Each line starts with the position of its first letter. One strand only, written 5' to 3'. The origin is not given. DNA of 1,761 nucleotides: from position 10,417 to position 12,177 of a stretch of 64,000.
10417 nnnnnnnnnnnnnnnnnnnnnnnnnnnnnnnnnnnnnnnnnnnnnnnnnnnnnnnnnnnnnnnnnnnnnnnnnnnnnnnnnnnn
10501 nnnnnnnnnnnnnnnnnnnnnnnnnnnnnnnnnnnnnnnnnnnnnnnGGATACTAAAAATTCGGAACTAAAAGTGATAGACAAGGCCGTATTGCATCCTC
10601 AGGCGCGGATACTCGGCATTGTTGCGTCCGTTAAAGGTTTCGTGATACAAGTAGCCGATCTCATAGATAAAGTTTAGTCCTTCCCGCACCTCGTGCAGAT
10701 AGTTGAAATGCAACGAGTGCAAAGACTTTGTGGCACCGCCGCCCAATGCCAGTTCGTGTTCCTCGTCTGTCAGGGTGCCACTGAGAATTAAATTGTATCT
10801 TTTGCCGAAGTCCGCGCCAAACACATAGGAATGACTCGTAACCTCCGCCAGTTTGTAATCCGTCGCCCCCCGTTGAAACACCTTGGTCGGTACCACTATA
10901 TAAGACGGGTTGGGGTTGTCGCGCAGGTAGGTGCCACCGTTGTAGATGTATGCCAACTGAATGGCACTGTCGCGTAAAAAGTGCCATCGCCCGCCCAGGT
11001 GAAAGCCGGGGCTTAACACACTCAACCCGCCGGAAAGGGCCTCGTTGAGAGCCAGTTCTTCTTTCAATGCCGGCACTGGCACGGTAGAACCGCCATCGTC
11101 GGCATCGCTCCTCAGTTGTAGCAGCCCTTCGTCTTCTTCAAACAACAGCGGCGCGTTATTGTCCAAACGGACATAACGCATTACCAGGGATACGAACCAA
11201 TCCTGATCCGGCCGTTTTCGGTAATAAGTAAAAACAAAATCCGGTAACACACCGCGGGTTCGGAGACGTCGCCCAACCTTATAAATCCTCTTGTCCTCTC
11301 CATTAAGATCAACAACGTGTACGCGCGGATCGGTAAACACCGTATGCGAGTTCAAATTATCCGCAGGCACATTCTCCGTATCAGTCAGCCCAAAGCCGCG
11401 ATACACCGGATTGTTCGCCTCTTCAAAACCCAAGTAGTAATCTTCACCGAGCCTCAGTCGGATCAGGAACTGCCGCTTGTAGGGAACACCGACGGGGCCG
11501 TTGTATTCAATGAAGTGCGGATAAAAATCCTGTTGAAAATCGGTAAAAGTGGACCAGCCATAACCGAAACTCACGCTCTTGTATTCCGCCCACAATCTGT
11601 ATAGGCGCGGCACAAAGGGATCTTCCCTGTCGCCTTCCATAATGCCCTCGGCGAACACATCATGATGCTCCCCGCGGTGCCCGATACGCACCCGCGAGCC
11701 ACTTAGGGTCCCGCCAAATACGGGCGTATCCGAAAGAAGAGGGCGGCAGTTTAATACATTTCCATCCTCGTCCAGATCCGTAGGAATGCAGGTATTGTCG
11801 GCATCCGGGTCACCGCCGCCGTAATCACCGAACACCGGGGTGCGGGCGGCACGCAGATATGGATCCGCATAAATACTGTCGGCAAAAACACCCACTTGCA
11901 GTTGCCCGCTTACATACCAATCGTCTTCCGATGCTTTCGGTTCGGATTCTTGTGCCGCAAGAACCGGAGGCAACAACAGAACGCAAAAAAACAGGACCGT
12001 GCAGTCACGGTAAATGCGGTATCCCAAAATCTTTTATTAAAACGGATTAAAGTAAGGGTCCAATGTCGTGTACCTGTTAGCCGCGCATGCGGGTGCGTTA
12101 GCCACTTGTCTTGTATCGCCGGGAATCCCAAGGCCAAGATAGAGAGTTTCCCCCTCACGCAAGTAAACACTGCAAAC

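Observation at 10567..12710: Uncharacterized two-gene envelope module: Cys-rich lipoprotein plus outer-membrane beta-barrel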

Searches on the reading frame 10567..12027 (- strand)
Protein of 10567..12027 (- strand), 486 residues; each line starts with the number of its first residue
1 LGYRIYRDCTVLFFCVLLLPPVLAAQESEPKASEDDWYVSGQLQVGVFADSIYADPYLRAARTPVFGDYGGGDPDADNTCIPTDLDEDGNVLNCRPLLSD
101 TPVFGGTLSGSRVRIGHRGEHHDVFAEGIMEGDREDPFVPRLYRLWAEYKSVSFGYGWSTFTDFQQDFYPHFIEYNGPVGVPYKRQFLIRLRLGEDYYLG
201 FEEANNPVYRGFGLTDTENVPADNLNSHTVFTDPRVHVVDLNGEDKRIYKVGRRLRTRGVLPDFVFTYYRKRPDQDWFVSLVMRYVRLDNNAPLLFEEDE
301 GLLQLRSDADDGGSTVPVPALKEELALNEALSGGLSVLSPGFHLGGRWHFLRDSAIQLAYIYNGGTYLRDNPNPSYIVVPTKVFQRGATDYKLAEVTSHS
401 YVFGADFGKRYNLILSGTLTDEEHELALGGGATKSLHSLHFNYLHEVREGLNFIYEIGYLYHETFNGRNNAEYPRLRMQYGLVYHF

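Call 6: search_protein_families(library=pfam, proteins=[window:10567-12027:-], max_evalue=1)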
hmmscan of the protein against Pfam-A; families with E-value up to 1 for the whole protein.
window:10567-12027:- (486 aa): 0 families

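Call 7: search_protein_families(library=ncbifam, proteins=[window:10567-12027:-], max_evalue=1)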
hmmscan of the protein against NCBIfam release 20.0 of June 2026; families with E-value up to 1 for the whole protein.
window:10567-12027:- (486 aa): 0 families

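Call 8: find_homologous_proteins(query=window:10567-12027:-)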
Query window:10567-12027:- (486 aa): 8 proteins with E <= 0.001 among 8000 candidates.
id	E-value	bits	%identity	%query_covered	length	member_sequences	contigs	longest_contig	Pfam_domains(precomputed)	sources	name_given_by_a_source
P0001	0.0e+0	1144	100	100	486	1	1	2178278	-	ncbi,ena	-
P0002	1.3e-207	709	65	97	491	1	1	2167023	-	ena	-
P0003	3.5e-201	688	63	97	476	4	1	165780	-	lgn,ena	-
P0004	5.0e-118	413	43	93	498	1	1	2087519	-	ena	-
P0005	9.5e-108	380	45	93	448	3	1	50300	-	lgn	-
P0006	4.3e-100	354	41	98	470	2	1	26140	-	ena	-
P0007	1.7e-97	346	40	97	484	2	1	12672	-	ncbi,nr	ncbi:MAG: hypothetical protein K0U41_09625 [Gammaproteobacteria bacterium]|nr:hypothetical protein [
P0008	3.3e-94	335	40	95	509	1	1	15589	-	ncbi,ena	-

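Call 10: find_encoding_contigs(protein=P0002, flank=6000, max_places=3)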
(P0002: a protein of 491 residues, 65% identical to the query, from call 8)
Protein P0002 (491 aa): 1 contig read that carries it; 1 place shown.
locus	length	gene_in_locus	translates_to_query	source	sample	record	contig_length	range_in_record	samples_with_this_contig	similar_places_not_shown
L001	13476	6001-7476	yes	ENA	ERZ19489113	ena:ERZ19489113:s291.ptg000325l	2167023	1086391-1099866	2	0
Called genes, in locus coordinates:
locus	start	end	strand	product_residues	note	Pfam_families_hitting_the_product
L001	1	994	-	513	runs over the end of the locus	PF01555:N6_N4_Mtase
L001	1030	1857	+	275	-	PF00218:IGPS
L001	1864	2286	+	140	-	PF02566:OsmC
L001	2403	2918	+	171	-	PF00829:Ribosomal_L21p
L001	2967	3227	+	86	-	PF01016:Ribosomal_L27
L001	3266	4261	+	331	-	PF01018:GTP1_OBG, PF01926:MMR_HSR1, PF02421:FeoB_N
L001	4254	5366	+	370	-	PF00696:AA_kinase, PF01472:PUA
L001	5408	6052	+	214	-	-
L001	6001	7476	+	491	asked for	-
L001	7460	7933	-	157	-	PF02600:DsbB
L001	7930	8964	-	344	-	PF02401:LYTB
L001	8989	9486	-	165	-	PF01252:Peptidase_A8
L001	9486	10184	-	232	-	PF13489:Methyltransf_23, PF02353:CMAS (weak), PF13847:Methyltransf_31, PF08241:Methyltransf_11, PF08242:Methyltransf_12, PF13649:Methyltransf_25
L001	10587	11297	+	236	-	PF01168:Ala_racemase_N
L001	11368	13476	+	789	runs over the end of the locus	PF13567:DUF4131, PF03772:Competence, PF00753:Lactamase_B (faint)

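Call 11: find_encoding_contigs(protein=P0004, flank=6000, max_places=3)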
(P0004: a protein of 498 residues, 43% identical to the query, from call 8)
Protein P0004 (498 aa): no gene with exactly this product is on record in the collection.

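Call 12: find_encoding_contigs(protein=P0001, flank=6000, max_places=3)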
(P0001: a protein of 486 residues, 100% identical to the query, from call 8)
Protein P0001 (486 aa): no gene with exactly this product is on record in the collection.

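Call 14: find_encoding_contigs(protein=P0003, flank=6000, max_places=3)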
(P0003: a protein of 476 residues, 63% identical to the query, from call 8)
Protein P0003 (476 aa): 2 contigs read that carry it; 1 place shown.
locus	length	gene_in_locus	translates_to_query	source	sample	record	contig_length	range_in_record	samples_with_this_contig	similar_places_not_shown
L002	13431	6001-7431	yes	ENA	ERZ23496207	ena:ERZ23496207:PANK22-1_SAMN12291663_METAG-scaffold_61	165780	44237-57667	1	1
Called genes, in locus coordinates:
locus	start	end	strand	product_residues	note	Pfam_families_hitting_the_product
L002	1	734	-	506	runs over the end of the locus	PF01555:N6_N4_Mtase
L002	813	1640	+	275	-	PF00218:IGPS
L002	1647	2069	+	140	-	PF02566:OsmC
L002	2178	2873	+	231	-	PF00829:Ribosomal_L21p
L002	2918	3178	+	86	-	PF01016:Ribosomal_L27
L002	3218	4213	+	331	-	PF01018:GTP1_OBG, PF01926:MMR_HSR1, PF02421:FeoB_N (weak)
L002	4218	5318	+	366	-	PF00696:AA_kinase, PF01472:PUA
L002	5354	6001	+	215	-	-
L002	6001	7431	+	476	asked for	-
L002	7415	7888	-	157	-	PF02600:DsbB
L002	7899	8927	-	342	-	PF02401:LYTB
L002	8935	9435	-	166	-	PF01252:Peptidase_A8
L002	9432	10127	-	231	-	PF01209:Ubie_methyltran (weak), PF06325:PrmA (weak), PF13489:Methyltransf_23, PF02353:CMAS (weak), PF13847:Methyltransf_31, PF08241:Methyltransf_11, PF08242:Methyltransf_12, PF13649:Methyltransf_25, +3 more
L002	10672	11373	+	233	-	PF01168:Ala_racemase_N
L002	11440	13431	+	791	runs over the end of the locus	PF13567:DUF4131, PF03772:Competence, PF00753:Lactamase_B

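Call 15: find_encoding_contigs(protein=P0005, flank=6000, max_places=3)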
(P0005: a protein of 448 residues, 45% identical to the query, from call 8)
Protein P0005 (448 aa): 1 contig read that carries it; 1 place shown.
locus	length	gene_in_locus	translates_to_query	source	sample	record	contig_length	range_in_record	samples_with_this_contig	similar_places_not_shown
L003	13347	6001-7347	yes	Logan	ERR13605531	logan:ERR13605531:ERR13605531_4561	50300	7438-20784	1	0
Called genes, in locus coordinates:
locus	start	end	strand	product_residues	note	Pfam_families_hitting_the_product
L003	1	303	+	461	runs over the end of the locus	PF00206:Lyase_1, PF08328:ASL_C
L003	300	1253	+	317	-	PF00753:Lactamase_B, PF19583:ODP (faint)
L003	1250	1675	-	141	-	PF07254:Cpta_toxin (weak)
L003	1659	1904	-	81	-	PF03937:Sdh5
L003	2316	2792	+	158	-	PF00829:Ribosomal_L21p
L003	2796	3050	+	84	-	PF01016:Ribosomal_L27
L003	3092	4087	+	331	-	PF01018:GTP1_OBG, PF01926:MMR_HSR1, PF02421:FeoB_N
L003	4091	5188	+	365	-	PF00696:AA_kinase, PF01472:PUA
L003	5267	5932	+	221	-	-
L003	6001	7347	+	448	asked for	-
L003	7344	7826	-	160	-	PF02600:DsbB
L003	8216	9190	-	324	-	PF02401:LYTB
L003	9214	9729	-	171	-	PF01252:Peptidase_A8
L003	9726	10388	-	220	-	PF05219:DREV (weak), PF13489:Methyltransf_23, PF02353:CMAS (weak), PF05175:MTS (weak), PF13847:Methyltransf_31, PF08241:Methyltransf_11, PF08242:Methyltransf_12, PF13649:Methyltransf_25, +2 more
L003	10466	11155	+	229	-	PF01168:Ala_racemase_N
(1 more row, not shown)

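Call 16: find_encoding_contigs(protein=P0006, flank=6000, max_places=2)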
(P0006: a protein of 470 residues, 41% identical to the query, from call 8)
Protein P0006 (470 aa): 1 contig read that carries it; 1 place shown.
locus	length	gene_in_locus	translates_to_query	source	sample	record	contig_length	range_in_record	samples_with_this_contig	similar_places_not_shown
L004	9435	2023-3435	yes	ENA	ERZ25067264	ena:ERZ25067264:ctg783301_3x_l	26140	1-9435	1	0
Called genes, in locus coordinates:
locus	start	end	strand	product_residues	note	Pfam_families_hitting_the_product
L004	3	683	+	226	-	?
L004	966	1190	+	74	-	PF01408:GFO_IDH_MocA (weak)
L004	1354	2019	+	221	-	-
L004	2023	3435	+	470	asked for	-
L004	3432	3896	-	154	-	PF02600:DsbB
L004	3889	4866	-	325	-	PF02401:LYTB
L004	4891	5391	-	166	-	PF01252:Peptidase_A8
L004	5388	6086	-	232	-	PF08003:Methyltransf_9 (weak), PF13489:Methyltransf_23, PF02353:CMAS, PF08241:Methyltransf_11, PF08242:Methyltransf_12, PF13649:Methyltransf_25, PF13847:Methyltransf_31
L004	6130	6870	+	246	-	-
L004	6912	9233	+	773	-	PF13567:DUF4131, PF03772:Competence, PF00753:Lactamase_B, PF23023:Anti-Pycsar_Apyc1 (faint)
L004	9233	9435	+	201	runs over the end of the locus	PF01618:MotA_ExbB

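Call 17: find_encoding_contigs(protein=P0007, flank=6000, max_places=2)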
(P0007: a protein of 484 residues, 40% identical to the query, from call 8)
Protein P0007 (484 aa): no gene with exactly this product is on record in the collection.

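Call 18: find_encoding_contigs(protein=P0008, flank=6000, max_places=2)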
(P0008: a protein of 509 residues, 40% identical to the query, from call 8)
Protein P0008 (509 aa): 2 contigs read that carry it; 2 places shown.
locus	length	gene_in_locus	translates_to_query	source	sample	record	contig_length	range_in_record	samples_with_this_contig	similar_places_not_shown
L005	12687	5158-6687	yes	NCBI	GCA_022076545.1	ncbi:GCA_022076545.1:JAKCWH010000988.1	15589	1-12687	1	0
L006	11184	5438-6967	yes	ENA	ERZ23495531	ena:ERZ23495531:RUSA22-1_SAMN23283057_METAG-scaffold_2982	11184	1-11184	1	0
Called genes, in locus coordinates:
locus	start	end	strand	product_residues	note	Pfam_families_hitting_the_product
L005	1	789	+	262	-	?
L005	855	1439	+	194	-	PF00829:Ribosomal_L21p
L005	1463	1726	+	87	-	PF01016:Ribosomal_L27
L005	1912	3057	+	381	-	PF01018:GTP1_OBG, PF01926:MMR_HSR1, PF02421:FeoB_N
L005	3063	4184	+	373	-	PF00696:AA_kinase, PF01472:PUA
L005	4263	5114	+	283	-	-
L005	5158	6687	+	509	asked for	-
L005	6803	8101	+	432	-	PF05175:MTS, PF07669:Eco57I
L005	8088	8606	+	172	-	-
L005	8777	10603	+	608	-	-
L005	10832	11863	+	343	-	PF02401:LYTB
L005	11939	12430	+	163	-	PF02600:DsbB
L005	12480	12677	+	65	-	-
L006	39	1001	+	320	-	PF00753:Lactamase_B, PF23023:Anti-Pycsar_Apyc1 (weak), PF19583:ODP (weak)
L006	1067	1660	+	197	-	PF00829:Ribosomal_L21p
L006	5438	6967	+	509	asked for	-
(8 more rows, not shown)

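Call 27: search_solved_structures(query=A2, max_evalue=10)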
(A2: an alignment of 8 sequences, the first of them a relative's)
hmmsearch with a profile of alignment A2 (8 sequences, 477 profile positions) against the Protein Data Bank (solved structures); distinct sequences matched with E-value up to 10: 3.
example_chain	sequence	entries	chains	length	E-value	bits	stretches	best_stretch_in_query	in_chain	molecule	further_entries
8bw8_B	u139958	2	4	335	1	11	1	191-279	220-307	Connector enhancer of KSR protein CNK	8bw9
8eld_H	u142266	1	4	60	1.2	10.8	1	177-212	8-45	Gp48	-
3b9u_A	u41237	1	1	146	1.2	10.8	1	345-366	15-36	Heparin-binding growth factor 1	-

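Call 36: predict_structure(alignment_id=A2)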
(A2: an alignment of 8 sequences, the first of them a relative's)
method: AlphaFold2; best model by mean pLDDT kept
length: 486 residues; sequences in the alignment: 8
mean_pLDDT: 72.8   pTM: 0.72
mean pLDDT of the five models: 72.8, 66.8, 66.1, 65.4, 55.7
residues with pLDDT >= 90: 54; 70-90: 245; 50-70: 139; < 50: 48
segments of 3 or more residues with pLDDT < 50: 1-8, 27-34, 54-77, 216-219
pLDDT, mean of each block of 10 residues (from residue 1): 43 60 48 67 85 43 36 45 53 59 75 90 90 68 89 87 69 62 76 91 81 56 57 68 73 70 88 89 82 61 80 66 77 80 90 86 70 78 61 86 87 88 77 81 87 87 70 75 88
secondary structure, 60 per line:
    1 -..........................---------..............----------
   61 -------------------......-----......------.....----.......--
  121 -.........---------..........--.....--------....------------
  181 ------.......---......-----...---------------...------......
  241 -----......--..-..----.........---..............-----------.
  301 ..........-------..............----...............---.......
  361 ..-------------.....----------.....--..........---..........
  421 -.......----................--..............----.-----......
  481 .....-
elements in order: H2-27 E37-50 E80-85 E91-96 E103-107 E112-118 E122-130 E140-149 E152-156 H165-168 E187-193 E197-202 E208-210 E235-240 E246-251 E263-271 E275-288 H300-310 H318-331 E336-350 E354-362 E376-380 E391-395 E398-407 E411-420 H422-428 E433-448 E451-464 E475-485

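Call 38: search_protein_representatives(alignment_id=A2)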
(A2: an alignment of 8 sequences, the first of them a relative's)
Query: 8 sequences, 477 profile positions. Proteins with E-value up to 0.001 (for the whole library): 83; up to 1e-10: 8; up to 1e-30: 5. The best 83 are listed.
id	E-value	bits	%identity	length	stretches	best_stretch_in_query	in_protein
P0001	2.5e-232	788.0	-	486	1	3-477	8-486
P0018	5.6e-211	717.5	-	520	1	10-477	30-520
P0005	2.4e-207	705.6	-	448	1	26-477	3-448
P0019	1.1e-122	426.4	-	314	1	166-477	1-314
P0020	7.9e-32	126.8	-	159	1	15-125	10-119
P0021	6.2e-19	84.3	-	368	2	324-477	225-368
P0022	1.3e-14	70.0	-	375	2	86-204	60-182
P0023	1.1e-13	67.0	-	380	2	105-204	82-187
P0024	1.4e-10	56.7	-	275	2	127-208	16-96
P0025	1.5e-10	56.7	-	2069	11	380-428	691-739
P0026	3.2e-08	49.0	-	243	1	101-203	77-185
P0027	4.3e-08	48.5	-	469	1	90-224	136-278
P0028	5.7e-08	48.1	-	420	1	103-201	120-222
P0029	2.8e-07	45.8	-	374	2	119-212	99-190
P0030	5.7e-07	44.8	-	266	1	98-213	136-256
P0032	9.5e-07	44.1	-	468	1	134-212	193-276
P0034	1.8e-06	43.2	-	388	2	97-203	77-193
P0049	4.6e-05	38.5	-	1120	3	29-100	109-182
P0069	2.4e-04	36.2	-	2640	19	291-350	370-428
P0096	9.4e-04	34.2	-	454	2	59-218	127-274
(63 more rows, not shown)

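Call 39: search_protein_families(library=pfam, proteins=[P0021, P0022, P0023, P0024, P0026, P0027, P0028, P0029, P0032, P0034], max_evalue=0.01)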
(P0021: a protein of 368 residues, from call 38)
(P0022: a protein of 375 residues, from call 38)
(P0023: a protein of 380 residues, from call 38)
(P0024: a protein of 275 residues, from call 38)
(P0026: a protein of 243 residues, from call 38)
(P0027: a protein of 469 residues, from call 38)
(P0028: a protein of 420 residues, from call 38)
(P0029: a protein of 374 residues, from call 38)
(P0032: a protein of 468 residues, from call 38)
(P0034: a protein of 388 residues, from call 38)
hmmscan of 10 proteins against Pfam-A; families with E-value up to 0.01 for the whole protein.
P0021 (368 aa): 1 family
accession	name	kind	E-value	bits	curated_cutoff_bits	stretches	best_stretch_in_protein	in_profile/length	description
PF19577.5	DcaP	-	7.3e-13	48.8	27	1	34-360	72-402/410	DcaP outer membrane protein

P0022 (375 aa): 1 family
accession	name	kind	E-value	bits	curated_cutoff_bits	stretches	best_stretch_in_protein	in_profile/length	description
PF19577.5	DcaP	-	3e-05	23.7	27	1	35-375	69-410/410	DcaP outer membrane protein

P0023 (380 aa): 1 family
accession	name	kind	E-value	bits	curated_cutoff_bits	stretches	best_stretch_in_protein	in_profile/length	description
PF19577.5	DcaP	-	1.2e-16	61.2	27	1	33-379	64-409/410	DcaP outer membrane protein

P0024 (275 aa): 1 family
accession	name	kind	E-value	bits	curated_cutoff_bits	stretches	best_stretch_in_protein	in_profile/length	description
PF19577.5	DcaP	-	4.9e-16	59.2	27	1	5-275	135-410/410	DcaP outer membrane protein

P0026 (243 aa): 2 families
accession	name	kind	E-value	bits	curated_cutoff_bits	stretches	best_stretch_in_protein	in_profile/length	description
PF19577.5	DcaP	-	2.8e-10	40.2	27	1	32-180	63-216/410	DcaP outer membrane protein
PF13609.12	Porin_4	-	3.1e-07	30.9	27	1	23-151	2-119/310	Gram-negative porin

P0027 (469 aa): 2 families
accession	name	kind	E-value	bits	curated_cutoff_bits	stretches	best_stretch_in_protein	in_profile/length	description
PF19577.5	DcaP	-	2.4e-14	53.6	27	1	83-248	48-211/410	DcaP outer membrane protein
PF02530.20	Porin_2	-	0.0013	18.6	22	1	254-410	166-280/357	Porin subfamily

P0028 (420 aa): 1 family
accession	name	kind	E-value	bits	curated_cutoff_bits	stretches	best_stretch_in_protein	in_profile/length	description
PF19577.5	DcaP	-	5.9e-09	35.9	27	1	77-418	67-408/410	DcaP outer membrane protein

P0029 (374 aa): 1 family
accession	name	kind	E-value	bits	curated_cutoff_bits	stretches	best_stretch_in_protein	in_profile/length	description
PF19577.5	DcaP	-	2.1e-23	83.5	27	1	19-374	64-410/410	DcaP outer membrane protein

P0032 (468 aa): 2 families
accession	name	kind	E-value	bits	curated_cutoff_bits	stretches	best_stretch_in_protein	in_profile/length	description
PF19577.5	DcaP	-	1.6e-38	133.2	27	1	98-468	67-410/410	DcaP outer membrane protein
PF02530.20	Porin_2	-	8.6e-13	48.8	22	1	149-447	68-331/357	Porin subfamily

P0034 (388 aa): 2 families
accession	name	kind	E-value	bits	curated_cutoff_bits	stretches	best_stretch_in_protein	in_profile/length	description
PF19577.5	DcaP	-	1.7e-23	83.7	27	1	85-388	114-410/410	DcaP outer membrane protein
PF02530.20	Porin_2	-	4.9e-05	23.3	22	1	32-371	32-335/357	Porin subfamily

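Call 49: find_related_loci(query=A2, collection=genome_contigs, flank=6000)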
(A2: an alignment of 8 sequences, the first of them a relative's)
Query A2 (486 aa) in genome_contigs; peptide patterns used: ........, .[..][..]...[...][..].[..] (x = any residue, [..] = any of these).
67 stretches matched a pattern; 2 encode a relative of the query (tblastn E <= 1e-3); 2 distinct loci.
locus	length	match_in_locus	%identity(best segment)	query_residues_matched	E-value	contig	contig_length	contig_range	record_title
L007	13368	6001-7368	44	30-486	2e-127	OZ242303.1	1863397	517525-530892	MAG: Gammaproteobacteria bacterium isolate 751b0b06-6dce-4ceb-8380-492d71f3250d genome assembly, chromosome: 1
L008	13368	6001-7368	43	30-486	7e-121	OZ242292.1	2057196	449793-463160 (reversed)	MAG: Gammaproteobacteria bacterium isolate 13319ae3-e76e-4669-b7a5-ae4f3a40b50a genome assembly, chromosome: 1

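Call 55: find_encoding_contigs(protein=P0021, flank=4000, max_places=3)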
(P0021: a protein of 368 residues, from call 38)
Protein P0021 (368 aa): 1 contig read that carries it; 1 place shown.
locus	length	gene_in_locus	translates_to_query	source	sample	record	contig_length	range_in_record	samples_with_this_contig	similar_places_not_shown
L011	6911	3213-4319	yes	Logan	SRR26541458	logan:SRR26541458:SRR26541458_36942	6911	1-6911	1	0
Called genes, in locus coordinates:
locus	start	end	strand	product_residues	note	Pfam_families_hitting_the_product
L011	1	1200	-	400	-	?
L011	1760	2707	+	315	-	-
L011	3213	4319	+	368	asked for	PF19577:DcaP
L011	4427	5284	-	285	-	PF00126:HTH_1, PF03466:LysR_substrate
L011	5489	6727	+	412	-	PF07690:MFS_1, PF06779:MFS_4, PF07690:MFS_1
